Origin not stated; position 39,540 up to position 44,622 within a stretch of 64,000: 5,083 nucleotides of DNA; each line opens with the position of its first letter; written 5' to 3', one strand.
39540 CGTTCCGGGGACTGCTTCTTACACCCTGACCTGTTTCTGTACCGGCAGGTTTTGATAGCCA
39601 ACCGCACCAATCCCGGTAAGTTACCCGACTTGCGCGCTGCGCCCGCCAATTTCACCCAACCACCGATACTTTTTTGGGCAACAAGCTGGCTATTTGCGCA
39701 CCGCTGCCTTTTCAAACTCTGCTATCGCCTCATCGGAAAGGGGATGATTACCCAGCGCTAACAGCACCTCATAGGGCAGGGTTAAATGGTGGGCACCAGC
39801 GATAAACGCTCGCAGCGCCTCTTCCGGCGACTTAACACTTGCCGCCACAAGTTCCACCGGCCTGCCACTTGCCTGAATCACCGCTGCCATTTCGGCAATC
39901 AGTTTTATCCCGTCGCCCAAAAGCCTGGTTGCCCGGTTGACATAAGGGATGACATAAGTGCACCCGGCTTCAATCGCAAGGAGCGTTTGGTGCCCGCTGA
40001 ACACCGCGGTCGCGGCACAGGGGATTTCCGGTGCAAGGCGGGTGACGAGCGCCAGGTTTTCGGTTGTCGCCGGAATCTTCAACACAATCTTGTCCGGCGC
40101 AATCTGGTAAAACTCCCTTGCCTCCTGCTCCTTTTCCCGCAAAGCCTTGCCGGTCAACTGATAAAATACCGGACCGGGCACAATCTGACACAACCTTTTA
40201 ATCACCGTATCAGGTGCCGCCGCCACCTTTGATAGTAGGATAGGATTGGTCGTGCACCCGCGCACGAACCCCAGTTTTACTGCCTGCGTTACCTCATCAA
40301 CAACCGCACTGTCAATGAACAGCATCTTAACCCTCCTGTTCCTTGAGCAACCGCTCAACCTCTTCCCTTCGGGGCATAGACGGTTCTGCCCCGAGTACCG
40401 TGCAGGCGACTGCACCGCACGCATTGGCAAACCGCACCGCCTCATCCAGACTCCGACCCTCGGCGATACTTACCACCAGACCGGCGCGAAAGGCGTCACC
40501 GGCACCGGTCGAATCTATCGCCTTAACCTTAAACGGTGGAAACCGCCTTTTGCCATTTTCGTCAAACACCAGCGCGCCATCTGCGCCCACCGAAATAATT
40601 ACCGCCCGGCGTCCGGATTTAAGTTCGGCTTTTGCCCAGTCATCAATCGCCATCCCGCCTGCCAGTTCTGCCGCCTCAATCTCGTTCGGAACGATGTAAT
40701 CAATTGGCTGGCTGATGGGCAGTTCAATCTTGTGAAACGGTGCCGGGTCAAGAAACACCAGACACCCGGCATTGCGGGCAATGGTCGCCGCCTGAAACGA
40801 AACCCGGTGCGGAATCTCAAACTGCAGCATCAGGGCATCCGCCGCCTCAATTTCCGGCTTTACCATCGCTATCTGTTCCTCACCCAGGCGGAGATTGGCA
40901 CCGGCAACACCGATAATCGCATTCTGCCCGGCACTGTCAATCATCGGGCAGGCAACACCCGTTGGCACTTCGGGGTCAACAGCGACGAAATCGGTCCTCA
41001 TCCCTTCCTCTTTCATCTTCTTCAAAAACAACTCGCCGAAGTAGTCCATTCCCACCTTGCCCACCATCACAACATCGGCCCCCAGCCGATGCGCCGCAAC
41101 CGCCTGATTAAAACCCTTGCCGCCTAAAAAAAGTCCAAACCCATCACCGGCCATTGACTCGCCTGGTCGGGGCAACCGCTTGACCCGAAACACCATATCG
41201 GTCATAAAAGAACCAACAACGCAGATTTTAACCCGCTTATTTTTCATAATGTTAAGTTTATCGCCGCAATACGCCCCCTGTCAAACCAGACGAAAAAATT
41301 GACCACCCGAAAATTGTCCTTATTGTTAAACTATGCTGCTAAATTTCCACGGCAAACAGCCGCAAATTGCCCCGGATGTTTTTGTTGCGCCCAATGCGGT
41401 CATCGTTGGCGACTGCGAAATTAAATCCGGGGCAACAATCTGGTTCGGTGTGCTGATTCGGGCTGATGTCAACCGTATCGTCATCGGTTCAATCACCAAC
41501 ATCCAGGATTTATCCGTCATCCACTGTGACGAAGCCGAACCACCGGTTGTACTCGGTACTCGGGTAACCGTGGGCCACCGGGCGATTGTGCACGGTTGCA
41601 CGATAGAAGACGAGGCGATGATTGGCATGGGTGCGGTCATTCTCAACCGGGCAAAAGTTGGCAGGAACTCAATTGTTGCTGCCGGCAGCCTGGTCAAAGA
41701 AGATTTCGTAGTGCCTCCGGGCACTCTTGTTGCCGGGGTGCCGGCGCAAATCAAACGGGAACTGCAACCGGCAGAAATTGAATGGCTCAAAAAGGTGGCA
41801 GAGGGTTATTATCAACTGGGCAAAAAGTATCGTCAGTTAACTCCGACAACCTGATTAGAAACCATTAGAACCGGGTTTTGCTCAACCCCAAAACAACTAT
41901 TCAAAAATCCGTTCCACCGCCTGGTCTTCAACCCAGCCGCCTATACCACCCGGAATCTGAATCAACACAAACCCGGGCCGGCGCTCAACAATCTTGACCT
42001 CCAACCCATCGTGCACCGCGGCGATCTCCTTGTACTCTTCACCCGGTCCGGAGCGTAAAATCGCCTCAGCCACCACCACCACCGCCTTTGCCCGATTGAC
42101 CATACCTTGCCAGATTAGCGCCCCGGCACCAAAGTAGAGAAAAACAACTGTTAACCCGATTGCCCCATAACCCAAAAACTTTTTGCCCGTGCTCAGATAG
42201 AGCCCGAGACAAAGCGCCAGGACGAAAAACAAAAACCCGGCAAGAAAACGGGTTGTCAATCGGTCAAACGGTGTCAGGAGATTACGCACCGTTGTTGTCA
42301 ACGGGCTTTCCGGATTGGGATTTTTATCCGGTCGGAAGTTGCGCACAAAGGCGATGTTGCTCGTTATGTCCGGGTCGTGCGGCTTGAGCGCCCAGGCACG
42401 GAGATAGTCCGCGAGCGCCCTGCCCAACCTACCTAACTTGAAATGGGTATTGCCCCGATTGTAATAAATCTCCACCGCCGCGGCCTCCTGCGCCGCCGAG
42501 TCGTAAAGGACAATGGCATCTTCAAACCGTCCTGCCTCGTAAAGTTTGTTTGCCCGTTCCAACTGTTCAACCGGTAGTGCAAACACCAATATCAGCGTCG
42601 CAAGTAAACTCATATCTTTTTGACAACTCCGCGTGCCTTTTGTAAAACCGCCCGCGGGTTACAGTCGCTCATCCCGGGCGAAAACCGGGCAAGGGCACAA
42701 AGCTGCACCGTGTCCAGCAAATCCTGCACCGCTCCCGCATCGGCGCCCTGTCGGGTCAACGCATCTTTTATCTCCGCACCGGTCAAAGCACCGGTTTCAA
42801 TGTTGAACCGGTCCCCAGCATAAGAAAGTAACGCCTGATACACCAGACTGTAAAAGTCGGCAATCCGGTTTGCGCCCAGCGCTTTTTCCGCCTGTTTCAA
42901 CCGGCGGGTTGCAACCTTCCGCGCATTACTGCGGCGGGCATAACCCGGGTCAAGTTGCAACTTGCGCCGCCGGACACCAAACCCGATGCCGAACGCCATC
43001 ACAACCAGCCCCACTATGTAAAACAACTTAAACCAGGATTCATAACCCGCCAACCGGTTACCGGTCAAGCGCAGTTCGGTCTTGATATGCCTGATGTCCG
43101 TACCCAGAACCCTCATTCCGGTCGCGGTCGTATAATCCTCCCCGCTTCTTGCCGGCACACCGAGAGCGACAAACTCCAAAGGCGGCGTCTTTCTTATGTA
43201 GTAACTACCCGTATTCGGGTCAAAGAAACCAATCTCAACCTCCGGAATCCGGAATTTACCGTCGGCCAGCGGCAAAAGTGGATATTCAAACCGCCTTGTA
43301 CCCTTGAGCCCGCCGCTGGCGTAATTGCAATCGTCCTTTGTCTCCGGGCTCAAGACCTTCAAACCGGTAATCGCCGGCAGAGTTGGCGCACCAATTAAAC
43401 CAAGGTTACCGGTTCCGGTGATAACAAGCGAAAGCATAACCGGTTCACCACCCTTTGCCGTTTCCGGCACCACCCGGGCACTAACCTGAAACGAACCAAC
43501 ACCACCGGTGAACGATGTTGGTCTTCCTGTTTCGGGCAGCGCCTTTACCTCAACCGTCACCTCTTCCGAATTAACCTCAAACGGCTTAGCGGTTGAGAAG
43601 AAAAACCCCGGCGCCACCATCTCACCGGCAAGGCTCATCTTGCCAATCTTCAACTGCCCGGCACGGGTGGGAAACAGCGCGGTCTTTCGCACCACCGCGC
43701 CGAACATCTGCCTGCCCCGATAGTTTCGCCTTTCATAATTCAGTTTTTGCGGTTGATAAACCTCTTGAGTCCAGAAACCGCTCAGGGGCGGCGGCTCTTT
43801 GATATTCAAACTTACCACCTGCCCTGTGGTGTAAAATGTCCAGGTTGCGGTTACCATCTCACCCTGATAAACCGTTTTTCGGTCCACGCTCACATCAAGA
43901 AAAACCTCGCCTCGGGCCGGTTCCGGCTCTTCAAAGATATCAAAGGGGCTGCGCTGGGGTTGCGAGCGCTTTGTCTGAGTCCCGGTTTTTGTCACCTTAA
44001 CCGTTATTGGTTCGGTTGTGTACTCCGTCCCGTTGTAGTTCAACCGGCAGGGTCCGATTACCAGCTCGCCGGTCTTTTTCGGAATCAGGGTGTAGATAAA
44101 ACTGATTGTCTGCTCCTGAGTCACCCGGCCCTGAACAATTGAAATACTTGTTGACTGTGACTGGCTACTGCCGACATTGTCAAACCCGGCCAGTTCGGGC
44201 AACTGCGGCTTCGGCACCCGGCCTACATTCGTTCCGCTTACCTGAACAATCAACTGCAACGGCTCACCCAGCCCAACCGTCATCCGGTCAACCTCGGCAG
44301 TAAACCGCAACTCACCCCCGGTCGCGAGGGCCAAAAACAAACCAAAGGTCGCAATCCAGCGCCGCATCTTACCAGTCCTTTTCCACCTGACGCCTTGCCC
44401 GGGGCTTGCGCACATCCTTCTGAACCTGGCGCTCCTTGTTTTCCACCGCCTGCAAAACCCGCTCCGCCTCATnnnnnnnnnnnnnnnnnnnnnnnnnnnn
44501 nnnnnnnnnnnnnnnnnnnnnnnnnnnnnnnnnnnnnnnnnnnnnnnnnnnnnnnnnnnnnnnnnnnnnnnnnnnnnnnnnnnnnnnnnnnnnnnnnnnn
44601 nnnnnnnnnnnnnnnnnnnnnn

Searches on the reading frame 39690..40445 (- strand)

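Call 74: search_protein_families(library=pfam, proteins=[window:39690-40445:-], max_evalue=0.0001)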
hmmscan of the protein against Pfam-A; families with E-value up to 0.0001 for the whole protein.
window:39690-40445:- (251 aa): 1 family
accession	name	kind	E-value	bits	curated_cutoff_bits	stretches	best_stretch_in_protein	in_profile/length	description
PF00923.25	TAL_FSA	-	3.2e-32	112.5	27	1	42-243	1-244/285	Transaldolase/Fructose-6-phosphate aldolase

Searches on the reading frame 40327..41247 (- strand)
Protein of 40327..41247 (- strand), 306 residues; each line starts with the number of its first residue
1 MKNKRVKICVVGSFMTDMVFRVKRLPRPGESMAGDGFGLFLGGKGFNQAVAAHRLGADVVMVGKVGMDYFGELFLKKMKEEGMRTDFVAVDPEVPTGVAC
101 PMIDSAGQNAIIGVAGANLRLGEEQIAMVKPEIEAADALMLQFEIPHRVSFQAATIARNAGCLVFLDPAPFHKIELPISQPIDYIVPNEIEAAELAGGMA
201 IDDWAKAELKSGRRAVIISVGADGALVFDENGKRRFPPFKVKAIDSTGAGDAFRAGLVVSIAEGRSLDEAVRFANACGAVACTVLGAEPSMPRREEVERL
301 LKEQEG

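Call 75: search_protein_families(library=pfam, proteins=[window:40327-41247:-], max_evalue=0.0001)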
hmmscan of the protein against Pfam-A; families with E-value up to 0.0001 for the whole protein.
window:40327-41247:- (306 aa): 1 family
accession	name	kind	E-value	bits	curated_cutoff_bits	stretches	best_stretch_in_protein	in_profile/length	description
PF00294.29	PfkB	-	3.8e-65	220.6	25.8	1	7-292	3-300/302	pfkB family carbohydrate kinase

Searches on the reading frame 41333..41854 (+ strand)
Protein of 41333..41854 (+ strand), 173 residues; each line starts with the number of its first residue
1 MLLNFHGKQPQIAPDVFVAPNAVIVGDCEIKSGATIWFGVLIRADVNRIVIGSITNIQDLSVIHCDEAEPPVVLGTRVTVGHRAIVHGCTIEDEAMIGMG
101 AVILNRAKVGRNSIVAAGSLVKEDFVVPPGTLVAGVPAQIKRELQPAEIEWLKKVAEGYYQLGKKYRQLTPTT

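Call 75: search_protein_families(library=pfam, proteins=[window:41333-41854:+], max_evalue=0.0001)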
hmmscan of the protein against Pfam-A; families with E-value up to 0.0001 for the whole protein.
window:41333-41854:+ (173 aa): 4 families
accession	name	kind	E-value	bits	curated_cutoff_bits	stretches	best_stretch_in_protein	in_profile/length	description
PF00132.30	Hexapep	-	5.8e-18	64.2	27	2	88-122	1-35/36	Bacterial transferase hexapeptide (six repeats)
PF25084.1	LbH_EIF2B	-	6.3e-08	33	54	1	47-131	20-103/105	EIF2B subunit epsilon LbH domain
PF14602.12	Hexapep_2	-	7.1e-06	26.1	27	0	71-103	1-32/34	Hexapeptide repeat of succinyl-transferase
PF21711.3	DCTN5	-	2.8e-05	24.3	40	1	23-161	27-174/182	Dynactin subunit 5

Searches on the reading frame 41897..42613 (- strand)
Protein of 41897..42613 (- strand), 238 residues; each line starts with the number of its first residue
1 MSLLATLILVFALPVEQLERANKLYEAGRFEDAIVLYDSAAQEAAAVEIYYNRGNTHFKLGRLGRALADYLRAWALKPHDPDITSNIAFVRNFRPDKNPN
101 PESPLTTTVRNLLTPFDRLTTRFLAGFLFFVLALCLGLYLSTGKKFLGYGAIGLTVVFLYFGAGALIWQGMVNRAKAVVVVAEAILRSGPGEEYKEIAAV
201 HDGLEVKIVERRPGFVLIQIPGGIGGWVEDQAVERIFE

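Call 75: search_protein_families(library=pfam, proteins=[window:41897-42613:-], max_evalue=0.0001)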
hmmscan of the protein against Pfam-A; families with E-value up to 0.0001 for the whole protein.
window:41897-42613:- (238 aa): 7 families
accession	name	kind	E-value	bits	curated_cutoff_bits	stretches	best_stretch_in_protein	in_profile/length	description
PF13414.12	TPR_11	-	1.5e-11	44.2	26.8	2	22-61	2-42/42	TPR repeat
PF00515.34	TPR_1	-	7.7e-10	38.6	27.8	1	48-79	2-33/34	Tetratricopeptide repeat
PF07719.23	TPR_2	-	4.2e-08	33.1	27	1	48-79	2-33/34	Tetratricopeptide repeat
PF08239.17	SH3_3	-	2.4e-07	31.3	27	1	184-230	3-50/54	Bacterial SH3 domain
PF13432.12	TPR_16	-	8e-07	29.8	32.7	1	18-81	1-65/65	Tetratricopeptide repeat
PF13428.12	TPR_14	-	2.2e-05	25.1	23.5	0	48-83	2-37/44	Tetratricopeptide repeat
PF14559.12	TPR_19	-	3e-05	24.7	25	0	24-83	1-61/68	Tetratricopeptide repeat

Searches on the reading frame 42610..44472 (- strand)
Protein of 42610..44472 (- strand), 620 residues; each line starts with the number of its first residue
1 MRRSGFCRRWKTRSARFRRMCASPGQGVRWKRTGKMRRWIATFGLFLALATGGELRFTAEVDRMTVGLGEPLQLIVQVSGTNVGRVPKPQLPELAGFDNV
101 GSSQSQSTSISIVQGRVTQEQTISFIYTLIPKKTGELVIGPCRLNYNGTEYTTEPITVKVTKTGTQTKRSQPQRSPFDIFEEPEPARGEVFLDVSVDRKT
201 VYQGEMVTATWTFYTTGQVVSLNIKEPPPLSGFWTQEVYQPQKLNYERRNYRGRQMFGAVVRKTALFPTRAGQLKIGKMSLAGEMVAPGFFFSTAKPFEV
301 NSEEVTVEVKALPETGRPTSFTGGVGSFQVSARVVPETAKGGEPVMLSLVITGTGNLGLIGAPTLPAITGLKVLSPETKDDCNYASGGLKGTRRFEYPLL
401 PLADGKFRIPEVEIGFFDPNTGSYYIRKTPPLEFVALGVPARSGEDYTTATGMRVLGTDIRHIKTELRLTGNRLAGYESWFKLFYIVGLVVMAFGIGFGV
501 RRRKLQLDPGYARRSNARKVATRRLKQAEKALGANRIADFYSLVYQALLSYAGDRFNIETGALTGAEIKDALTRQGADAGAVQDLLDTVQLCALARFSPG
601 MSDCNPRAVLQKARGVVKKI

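Call 25: search_protein_families(library=pfam, proteins=[window:42610-44472:-], max_evalue=0.001)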
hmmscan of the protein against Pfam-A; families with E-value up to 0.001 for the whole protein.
window:42610-44472:- (620 aa): 1 family
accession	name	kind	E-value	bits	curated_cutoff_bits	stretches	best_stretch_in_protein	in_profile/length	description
PF13584.12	BatD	-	8.4e-38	129.4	24.1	2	59-160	1-92/92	BatD DUF11 like domain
